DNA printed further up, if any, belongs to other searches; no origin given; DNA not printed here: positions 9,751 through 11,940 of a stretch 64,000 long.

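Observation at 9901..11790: Exported fusion of a metal-motif-degenerate MBL-like domain to an NAD-dependent D-2-hydroxyacid dehydrogenase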

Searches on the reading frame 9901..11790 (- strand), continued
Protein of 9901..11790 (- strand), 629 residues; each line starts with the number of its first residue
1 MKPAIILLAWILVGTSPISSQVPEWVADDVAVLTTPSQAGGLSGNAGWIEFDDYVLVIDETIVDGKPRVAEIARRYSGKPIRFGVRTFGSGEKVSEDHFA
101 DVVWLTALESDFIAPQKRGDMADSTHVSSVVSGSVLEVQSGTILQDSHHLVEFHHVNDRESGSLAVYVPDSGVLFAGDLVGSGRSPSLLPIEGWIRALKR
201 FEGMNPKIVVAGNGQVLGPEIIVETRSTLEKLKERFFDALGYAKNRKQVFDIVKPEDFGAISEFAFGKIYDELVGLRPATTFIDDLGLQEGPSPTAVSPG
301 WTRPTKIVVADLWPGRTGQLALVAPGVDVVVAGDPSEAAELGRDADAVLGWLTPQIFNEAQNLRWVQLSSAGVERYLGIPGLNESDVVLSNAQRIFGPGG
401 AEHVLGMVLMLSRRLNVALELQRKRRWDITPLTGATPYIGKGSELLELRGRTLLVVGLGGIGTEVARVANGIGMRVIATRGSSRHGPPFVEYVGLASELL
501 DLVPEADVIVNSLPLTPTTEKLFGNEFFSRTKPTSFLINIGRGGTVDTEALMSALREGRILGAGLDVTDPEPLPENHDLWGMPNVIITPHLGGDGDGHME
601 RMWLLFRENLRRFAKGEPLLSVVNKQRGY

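Call 6: find_homologous_proteins(query=window:9901-11790:-, max_evalue=0.001)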
Query window:9901-11790:- (629 aa): 2070 proteins with E <= 0.001 among 8000 candidates; the best 120 are listed.
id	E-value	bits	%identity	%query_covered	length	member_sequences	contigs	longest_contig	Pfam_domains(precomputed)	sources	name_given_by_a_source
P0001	0.0e+0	1395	99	100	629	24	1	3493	PF02826.26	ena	-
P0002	7.9e-267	905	65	100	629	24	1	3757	PF02826.26,PF00753.34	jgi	jgi:phosphoglycerate dehydrogenase-like enzyme/glyoxylase-like metal-dependent hydrolase (beta-lacta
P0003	2.4e-255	867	64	100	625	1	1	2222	PF02826.26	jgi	-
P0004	1.3e-253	861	64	100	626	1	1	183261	PF02826.26,PF00753.34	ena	-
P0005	7.4e-253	859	63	100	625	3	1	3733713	PF02826.26,PF00753.34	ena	-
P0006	9.8e-242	822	61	100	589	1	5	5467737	PF02826.26,PF00753.34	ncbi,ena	-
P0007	1.7e-240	818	62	100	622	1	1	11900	PF02826.26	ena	-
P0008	5.7e-237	806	62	99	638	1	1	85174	PF02826.26,PF00753.34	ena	-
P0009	3.1e-231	788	60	99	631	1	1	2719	PF02826.26,PF00753.34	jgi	jgi:phosphoglycerate dehydrogenase-like enzyme/glyoxylase-like metal-dependent hydrolase (beta-lacta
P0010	4.4e-227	774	58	100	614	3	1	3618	PF02826.26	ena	-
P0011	2.0e-224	765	58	100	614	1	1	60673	PF02826.26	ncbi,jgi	jgi:phosphoglycerate dehydrogenase-like enzyme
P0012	7.2e-224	763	58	100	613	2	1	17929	PF02826.26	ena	-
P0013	3.9e-209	715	56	100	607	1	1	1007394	PF02826.26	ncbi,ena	-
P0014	6.9e-209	714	59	93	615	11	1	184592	PF02826.26,PF00753.34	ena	-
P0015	3.2e-202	692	54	100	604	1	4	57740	PF00389.37,PF02826.26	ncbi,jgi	jgi:phosphoglycerate dehydrogenase-like enzyme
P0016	2.4e-197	676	53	97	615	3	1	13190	PF00389.37,PF02826.26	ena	-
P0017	4.5e-197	675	54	99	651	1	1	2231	PF00389.37,PF02826.26,PF00753.34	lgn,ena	-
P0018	5.6e-197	674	54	98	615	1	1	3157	PF00389.37,PF02826.26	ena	-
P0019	4.0e-195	668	53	99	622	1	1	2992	PF00389.37,PF02826.26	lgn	-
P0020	6.7e-195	667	53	100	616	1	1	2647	PF00389.37,PF02826.26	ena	-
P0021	1.5e-190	653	53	98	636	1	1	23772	PF00389.37,PF02826.26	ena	-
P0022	2.1e-189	649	53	99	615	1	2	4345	PF02826.26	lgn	-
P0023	8.5e-187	641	52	100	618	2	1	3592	PF00389.37,PF02826.26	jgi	-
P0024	5.7e-185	635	52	100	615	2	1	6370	PF00389.37,PF02826.26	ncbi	-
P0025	8.2e-185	634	63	74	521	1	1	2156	PF00389.37,PF02826.26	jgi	-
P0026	1.5e-182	627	51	99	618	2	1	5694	PF02826.26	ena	-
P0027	2.7e-181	623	52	96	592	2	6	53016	PF00389.37,PF02826.26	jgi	-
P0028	3.8e-181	622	49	100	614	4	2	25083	PF00389.37,PF02826.26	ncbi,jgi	jgi:phosphoglycerate dehydrogenase-like enzyme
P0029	9.7e-179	614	64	70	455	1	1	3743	PF00389.37,PF02826.26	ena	-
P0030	1.9e-172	593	77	56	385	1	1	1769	PF00389.37,PF02826.26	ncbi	-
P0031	1.8e-165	570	75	56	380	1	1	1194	PF00389.37,PF02826.26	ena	-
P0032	4.9e-164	566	61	69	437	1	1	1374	PF00389.37,PF02826.26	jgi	jgi:phosphoglycerate dehydrogenase-like enzyme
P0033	2.4e-163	563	74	55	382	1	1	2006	PF02826.26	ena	-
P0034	3.7e-163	563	74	56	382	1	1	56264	PF02826.26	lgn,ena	-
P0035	5.8e-163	562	73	55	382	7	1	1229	PF00389.37,PF02826.26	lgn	-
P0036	6.6e-161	555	72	56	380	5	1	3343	PF02826.26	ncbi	-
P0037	1.7e-160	554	73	56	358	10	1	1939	PF00389.37,PF02826.26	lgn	-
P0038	2.9e-155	537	70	56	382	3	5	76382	PF00389.37,PF02826.26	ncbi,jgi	jgi:phosphoglycerate dehydrogenase-like enzyme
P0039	3.7e-151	523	68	55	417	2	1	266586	PF02826.26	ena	-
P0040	1.7e-150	521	69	55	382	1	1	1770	PF02826.26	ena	-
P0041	6.2e-149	516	68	56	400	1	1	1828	PF00389.37,PF02826.26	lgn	-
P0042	6.4e-149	516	69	55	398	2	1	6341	PF02826.26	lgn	-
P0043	7.5e-149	515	68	55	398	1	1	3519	PF02826.26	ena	-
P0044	2.0e-148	514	67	56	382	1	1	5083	PF02826.26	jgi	-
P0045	4.7e-148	513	68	55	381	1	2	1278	PF02826.26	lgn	-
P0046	2.9e-147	510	65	56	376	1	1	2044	PF00389.37,PF02826.26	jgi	jgi:phosphoglycerate dehydrogenase-like enzyme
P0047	3.8e-146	506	66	56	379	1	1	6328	PF02826.26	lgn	-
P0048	8.2e-145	502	67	55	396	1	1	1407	PF02826.26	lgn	-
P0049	1.3e-143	498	66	55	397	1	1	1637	PF00389.37,PF02826.26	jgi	jgi:phosphoglycerate dehydrogenase-like enzyme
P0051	3.5e-140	487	65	55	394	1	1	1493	PF02826.26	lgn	-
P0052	4.5e-137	476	44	100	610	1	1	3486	PF00389.37,PF02826.26,PF00753.34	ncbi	-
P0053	1.2e-136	475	65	55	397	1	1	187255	PF02826.26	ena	-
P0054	1.4e-136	475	63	56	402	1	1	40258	PF02826.26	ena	-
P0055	2.0e-136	474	63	56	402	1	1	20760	PF02826.26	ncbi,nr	ncbi:MAG: D-2-hydroxyacid dehydrogenase [Gemmatimonadota bacterium]|nr:D-2-hydroxyacid dehydrogenase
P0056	1.7e-135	471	64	55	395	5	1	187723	PF00389.37,PF02826.26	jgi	jgi:phosphoglycerate dehydrogenase-like enzyme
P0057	7.5e-135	469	64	56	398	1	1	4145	PF00389.37,PF02826.26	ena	-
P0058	1.3e-134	468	45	93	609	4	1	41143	PF00389.37,PF02826.26,PF00753.34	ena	-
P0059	6.4e-133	463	46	94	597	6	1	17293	PF03446.22,PF02826.26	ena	-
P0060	9.2e-133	462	62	55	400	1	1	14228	PF02826.26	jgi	jgi:phosphoglycerate dehydrogenase-like enzyme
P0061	2.0e-132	461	44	98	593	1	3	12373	PF02826.26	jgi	jgi:phosphoglycerate dehydrogenase-like enzyme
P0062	2.5e-132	461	45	97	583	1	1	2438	PF02826.26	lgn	-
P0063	7.5e-132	459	63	55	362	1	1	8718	PF00389.37,PF02826.26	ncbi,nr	ncbi:MAG: D-2-hydroxyacid dehydrogenase [Chloroflexi bacterium]|nr:D-2-hydroxyacid dehydrogenase [Ch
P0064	1.3e-131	458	45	97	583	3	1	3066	PF02826.26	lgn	-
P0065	5.2e-131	456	44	97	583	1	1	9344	PF00389.37,PF02826.26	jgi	-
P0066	1.3e-130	455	45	93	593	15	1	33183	PF02826.26,PF00753.34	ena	-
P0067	1.9e-129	451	45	93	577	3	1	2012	PF02826.26,PF00753.34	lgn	-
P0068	1.1e-128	449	43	98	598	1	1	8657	PF03446.22,PF02826.26,PF00753.34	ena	-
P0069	1.6e-128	448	44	97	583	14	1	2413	PF02826.26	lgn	-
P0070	7.6e-128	446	43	93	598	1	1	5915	PF00389.37,PF02826.26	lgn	-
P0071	9.5e-128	446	44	99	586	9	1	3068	PF02826.26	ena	-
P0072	1.4e-127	445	44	97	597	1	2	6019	PF02826.26,PF00753.34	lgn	-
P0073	1.9e-127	445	44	100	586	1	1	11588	PF02826.26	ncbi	-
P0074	6.8e-127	443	44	97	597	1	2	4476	PF03446.22,PF02826.26,PF00753.34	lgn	-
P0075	8.3e-127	443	43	97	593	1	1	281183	PF02826.26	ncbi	ncbi:MAG: NAD(P)-dependent oxidoreductase [Gemmatimonadales bacterium]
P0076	7.7e-126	439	62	55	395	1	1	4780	PF02826.26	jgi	-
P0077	2.3e-125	438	62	55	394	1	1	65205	PF03446.22,PF02826.26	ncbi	ncbi:MAG: D-2-hydroxyacid dehydrogenase [Gemmatimonadales bacterium]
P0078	4.9e-125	437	47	74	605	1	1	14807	PF00389.37,PF02826.26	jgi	jgi:phosphoglycerate dehydrogenase-like enzyme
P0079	6.0e-125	436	60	55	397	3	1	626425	PF02826.26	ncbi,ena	-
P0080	6.5e-124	433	49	76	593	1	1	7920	PF02826.26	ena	-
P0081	1.1e-122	429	43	93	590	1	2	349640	PF02826.26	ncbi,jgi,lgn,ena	-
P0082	1.9e-120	422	38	97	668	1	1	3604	PF00389.37,PF02826.26,PF00753.34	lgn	-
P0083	2.2e-120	421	46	79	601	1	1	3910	PF02826.26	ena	-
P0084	2.6e-120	421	37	100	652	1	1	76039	PF03446.22,PF00389.37,PF02826.26,PF00753.34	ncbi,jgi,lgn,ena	-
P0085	4.1e-120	420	44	87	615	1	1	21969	PF02826.26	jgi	-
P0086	8.8e-120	419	43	88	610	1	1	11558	PF02826.26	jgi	jgi:phosphoglycerate dehydrogenase-like enzyme/glyoxylase-like metal-dependent hydrolase (beta-lacta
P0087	1.7e-119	418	46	78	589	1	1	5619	PF02826.26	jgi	jgi:phosphoglycerate dehydrogenase-like enzyme/glyoxylase-like metal-dependent hydrolase (beta-lacta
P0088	2.6e-119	418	38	98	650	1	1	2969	PF00389.37,PF02826.26,PF19583.6,PF00753.34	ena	-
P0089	3.0e-119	418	38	96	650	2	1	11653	PF00389.37,PF02826.26,PF00753.34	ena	-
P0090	3.9e-119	417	38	96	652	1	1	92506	PF03446.22,PF00389.37,PF02826.26,PF00753.34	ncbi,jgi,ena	-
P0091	1.1e-118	416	44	82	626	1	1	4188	PF02826.26,PF00753.34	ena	-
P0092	2.1e-118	415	38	96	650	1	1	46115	PF00389.37,PF02826.26,PF00753.34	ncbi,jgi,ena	-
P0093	3.4e-118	414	45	77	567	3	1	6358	PF02826.26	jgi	-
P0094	9.4e-118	413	47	74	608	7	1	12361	PF02826.26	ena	-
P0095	9.9e-118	413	48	74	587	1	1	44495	PF00389.37,PF02826.26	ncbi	-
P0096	1.2e-117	412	44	82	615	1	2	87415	PF02826.26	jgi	jgi:phosphoglycerate dehydrogenase-like enzyme/glyoxylase-like metal-dependent hydrolase (beta-lacta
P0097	1.5e-117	412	38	96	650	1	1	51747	PF03446.22,PF00389.37,PF02826.26,PF00753.34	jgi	jgi:phosphoglycerate dehydrogenase-like enzyme/glyoxylase-like metal-dependent hydrolase (beta-lacta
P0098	2.3e-117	411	47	75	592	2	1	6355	PF02826.26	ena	-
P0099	2.5e-117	411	38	96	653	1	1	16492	PF00389.37,PF02826.26,PF00753.34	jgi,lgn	jgi:phosphoglycerate dehydrogenase-like enzyme/glyoxylase-like metal-dependent hydrolase (beta-lacta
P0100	4.3e-117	410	43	81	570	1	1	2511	PF03446.22,PF02826.26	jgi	jgi:phosphoglycerate dehydrogenase-like enzyme/glyoxylase-like metal-dependent hydrolase (beta-lacta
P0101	1.1e-116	409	58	55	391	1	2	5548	PF02826.26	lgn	-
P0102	1.3e-116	409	44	82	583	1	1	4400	PF00389.37,PF02826.26,PF00753.34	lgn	-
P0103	1.6e-116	409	47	75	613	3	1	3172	PF03446.22,PF02826.26,PF00753.34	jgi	jgi:phosphoglycerate dehydrogenase-like enzyme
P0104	1.6e-116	409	38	99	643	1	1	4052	PF00389.37,PF02826.26,PF00753.34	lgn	-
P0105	2.5e-116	408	45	78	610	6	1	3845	PF02826.26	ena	-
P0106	4.3e-116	407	38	96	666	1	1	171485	PF00389.37,PF02826.26,PF00753.34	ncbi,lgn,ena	-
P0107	5.8e-116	407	43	82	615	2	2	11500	PF03446.22,PF02826.26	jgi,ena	-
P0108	7.0e-116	406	45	79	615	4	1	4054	PF02826.26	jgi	-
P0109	1.2e-115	406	45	79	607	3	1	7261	PF02826.26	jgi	jgi:phosphoglycerate dehydrogenase-like enzyme/glyoxylase-like metal-dependent hydrolase (beta-lacta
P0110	2.1e-115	405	45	75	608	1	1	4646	PF03446.22,PF02826.26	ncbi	ncbi:MAG: NAD(P)-dependent oxidoreductase [Acidobacteriota bacterium]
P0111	2.9e-115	404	41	85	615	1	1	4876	PF02826.26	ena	-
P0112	4.3e-115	404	46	74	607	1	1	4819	PF02826.26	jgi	jgi:phosphoglycerate dehydrogenase-like enzyme/glyoxylase-like metal-dependent hydrolase (beta-lacta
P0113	9.2e-115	403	41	94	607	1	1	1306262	PF02826.26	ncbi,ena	-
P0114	3.3e-114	401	43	80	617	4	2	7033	PF02826.26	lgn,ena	-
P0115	3.8e-114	401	43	82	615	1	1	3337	PF02826.26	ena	-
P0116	4.1e-114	401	46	75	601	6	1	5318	PF02826.26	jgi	-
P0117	4.3e-114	401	38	96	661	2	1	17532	PF00389.37,PF02826.26,PF00753.34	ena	-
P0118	5.1e-114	400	43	85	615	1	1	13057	PF02826.26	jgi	jgi:phosphoglycerate dehydrogenase-like enzyme/glyoxylase-like metal-dependent hydrolase (beta-lacta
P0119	1.3e-113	399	43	82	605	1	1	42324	PF03446.22,PF02826.26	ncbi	-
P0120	1.6e-113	399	38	98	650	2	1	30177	PF00389.37,PF02826.26,PF00753.34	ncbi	-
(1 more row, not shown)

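Call 17: find_encoding_contigs(protein=P0005, flank=10000, max_places=2)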
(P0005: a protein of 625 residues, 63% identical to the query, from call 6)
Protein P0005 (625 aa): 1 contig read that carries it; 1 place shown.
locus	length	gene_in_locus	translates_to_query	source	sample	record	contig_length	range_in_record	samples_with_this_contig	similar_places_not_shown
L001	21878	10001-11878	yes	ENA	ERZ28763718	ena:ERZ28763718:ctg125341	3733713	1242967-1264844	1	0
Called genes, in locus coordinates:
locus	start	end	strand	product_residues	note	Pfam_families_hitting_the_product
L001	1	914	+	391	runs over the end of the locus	PF13011:LZ_Tnp_IS481, PF13518:HTH_28, PF13565:HTH_32, PF00665:rve, PF13683:rve_3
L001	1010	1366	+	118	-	PF00482:T2SSF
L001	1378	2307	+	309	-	PF00482:T2SSF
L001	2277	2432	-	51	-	-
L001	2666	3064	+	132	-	-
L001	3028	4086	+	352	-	PF13191:AAA_16 (weak)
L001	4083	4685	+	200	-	-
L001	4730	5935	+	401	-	PF00990:GGDEF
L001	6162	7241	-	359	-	PF08448:PAS_4, PF00512:HisKA, PF02518:HATPase_c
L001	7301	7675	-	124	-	-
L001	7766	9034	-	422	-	PF00266:Aminotran_5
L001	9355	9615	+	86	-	PF00578:AhpC-TSA (weak)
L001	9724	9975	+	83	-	PF00578:AhpC-TSA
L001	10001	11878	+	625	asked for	PF00753:Lactamase_B (faint), PF02826:2-Hacid_dh_C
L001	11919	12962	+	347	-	PF21783:YNCE (weak), PF10282:Lactonase (weak)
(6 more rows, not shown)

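Call 18: find_encoding_contigs(protein=P0084, flank=10000, max_places=2)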
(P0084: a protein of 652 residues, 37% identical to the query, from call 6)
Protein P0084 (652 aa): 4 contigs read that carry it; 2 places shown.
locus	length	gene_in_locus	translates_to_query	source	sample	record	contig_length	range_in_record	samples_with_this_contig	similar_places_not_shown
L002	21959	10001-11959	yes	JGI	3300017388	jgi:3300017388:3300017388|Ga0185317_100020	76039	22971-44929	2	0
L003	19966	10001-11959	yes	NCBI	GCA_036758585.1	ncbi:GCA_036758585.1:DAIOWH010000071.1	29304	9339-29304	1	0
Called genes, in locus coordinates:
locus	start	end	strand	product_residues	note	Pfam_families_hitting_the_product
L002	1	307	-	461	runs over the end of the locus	PF00206:Lyase_1, PF14698:ASL_C2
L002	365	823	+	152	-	-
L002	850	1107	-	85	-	-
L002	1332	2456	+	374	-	PF02746:MR_MLE_N, PF13378:MR_MLE_C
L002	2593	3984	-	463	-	-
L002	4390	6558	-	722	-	PF02163:Peptidase_M50 (weak), PF25973:BSH_CzcB (weak)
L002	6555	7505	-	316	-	PF25919:BSH_CusB (faint), PF25917:BSH_RND (weak)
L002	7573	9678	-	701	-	-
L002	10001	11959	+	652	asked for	PF00753:Lactamase_B, PF00389:2-Hacid_dh (weak), PF02826:2-Hacid_dh_C, PF03446:NAD_binding_2 (weak)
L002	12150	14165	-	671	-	PF07690:MFS_1, PF00854:PTR2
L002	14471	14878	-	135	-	PF22636:FlK, PF03061:4HBT (weak)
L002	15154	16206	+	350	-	PF02615:Ldh_2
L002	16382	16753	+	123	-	PF05635:23S_rRNA_IVP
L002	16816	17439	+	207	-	PF00293:NUDIX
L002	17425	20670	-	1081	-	PF25596:CPSase_L_D1, PF02786:CPSase_L_D2, PF07478:Dala_Dala_lig_C (weak), PF02787:CPSase_L_D3, PF25596:CPSase_L_D1, PF02222:ATP-grasp (weak), PF02786:CPSase_L_D2, PF02142:MGS, +3 more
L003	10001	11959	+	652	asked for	PF00753:Lactamase_B, PF00389:2-Hacid_dh (weak), PF02826:2-Hacid_dh_C, PF03446:NAD_binding_2 (weak)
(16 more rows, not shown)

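Call 20: find_related_loci(query=A1, collection=genome_contigs, flank=8000)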
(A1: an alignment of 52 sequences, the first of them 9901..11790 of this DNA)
Query A1 (629 aa) in genome_contigs; peptide patterns used: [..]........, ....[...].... (x = any residue, [..] = any of these).
600 stretches matched a pattern (row limit reached: there are more); 597 encode a relative of the query (tblastn E <= 1e-3); the best 80 are kept; 80 distinct loci.
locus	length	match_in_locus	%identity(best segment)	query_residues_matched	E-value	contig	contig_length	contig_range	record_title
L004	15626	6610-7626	49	281-629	5e-99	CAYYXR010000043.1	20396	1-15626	MAG TPA_asm: uncultured Rhodobacterales bacterium isolate SRP134809_co1_608 genome assembly, contig: NODE_4898_length_20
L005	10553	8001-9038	47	282-629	1e-96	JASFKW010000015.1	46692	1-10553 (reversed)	MAG: Gammaproteobacteria bacterium isolate D0817M02metaG_Bin_8 D0817M02metaG_FD_scaffold_86_c1, whole genome shotgun seq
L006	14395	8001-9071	47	268-629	3e-95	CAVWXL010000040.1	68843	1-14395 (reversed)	MAG: uncultured Gammaproteobacteria bacterium isolate MFD03551.bin.2.83 genome assembly, contig: contig_85672, whole gen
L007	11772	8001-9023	51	282-629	5e-95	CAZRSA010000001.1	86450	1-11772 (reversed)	MAG TPA_asm: uncultured Woeseiaceae bacterium isolate binchicken_co17_115 genome assembly, contig: NODE_839_length_86450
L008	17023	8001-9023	47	282-629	2e-93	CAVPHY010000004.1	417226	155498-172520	MAG: uncultured Gammaproteobacteria bacterium isolate MFD09964.bin.1.39 genome assembly, contig: contig_36211, whole gen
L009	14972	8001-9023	47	282-629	9e-93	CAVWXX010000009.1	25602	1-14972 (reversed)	MAG: uncultured Gammaproteobacteria bacterium isolate MFD03804.bin.1.241 genome assembly, contig: contig_36344, whole ge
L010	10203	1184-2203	48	279-629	3e-90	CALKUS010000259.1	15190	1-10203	MAG TPA_asm: uncultured proteobacterium isolate SRR6231182_bin.62_CONCOCT_v1.1_MAG genome assembly, contig: ERZ650268.18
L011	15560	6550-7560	46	282-629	1e-88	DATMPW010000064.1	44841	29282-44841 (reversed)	MAG TPA_asm: Steroidobacteraceae bacterium isolate SMAG_U12912 k141_1734911, whole genome shotgun sequence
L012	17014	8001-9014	45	282-629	9e-86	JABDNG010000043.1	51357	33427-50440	MAG: Woeseiaceae bacterium isolate SS_bin_121 k127_405897, whole genome shotgun sequence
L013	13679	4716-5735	49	282-629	1e-93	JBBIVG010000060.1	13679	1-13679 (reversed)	MAG: Nevskiaceae bacterium isolate CYF170214_bin_71 NODE_1032_length_13679_cov_4.010496, whole genome shotgun sequence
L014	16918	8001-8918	47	319-629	4e-81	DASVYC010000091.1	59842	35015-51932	MAG TPA_asm: Phycisphaerales bacterium isolate SMAG_U2591 k141_671855, whole genome shotgun sequence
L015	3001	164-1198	41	283-629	1e-81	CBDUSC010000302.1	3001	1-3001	MAG TPA_asm: uncultured bacterium isolate SRR21487741_binner13_Refined_76 genome assembly, contig: ERZ25074850.39264, wh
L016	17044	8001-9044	46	278-629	6e-79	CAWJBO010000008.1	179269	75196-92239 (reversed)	MAG: uncultured Gammaproteobacteria bacterium isolate MFD03551.bin.2.73 genome assembly, contig: contig_39214, whole gen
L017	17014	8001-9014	43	279-629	1e-78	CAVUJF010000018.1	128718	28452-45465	MAG: uncultured proteobacterium isolate MFD01872.bin.1.2 genome assembly, contig: contig_49949, whole genome shotgun seq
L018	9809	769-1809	44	283-629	2e-78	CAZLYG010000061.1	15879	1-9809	MAG TPA_asm: uncultured Steroidobacteraceae bacterium isolate SRP272529_co2_321 genome assembly, contig: NODE_6382_lengt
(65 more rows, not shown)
